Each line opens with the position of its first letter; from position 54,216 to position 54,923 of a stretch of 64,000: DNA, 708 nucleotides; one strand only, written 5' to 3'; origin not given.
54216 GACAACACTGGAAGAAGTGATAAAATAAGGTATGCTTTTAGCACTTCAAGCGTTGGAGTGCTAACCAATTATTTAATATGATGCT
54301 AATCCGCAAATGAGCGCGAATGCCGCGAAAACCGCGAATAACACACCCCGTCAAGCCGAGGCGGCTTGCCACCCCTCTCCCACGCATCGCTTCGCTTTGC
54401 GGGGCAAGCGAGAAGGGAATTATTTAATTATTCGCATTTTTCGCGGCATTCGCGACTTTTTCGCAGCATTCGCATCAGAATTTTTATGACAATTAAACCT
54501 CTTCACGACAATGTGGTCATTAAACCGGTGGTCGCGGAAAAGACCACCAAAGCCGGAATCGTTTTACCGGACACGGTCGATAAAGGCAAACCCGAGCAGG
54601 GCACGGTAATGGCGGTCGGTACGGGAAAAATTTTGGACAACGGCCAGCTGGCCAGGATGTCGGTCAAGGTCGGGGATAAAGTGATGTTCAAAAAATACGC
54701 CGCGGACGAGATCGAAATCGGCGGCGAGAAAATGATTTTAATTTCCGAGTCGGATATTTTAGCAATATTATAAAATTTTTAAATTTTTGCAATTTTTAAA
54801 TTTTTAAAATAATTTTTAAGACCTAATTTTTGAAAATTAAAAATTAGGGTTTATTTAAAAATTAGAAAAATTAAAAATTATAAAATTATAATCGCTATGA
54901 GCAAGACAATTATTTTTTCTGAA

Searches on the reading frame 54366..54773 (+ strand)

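Call 19: search_protein_families(library=pfam, proteins=[window:54366-54773:+], max_evalue=0.01)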
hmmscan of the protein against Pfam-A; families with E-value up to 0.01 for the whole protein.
window:54366-54773:+ (135 aa): 1 family
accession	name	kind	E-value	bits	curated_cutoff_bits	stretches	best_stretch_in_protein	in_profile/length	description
PF00166.26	Cpn10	-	1.3e-30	105.6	21.1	1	43-134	2-92/93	Chaperonin 10 Kd subunit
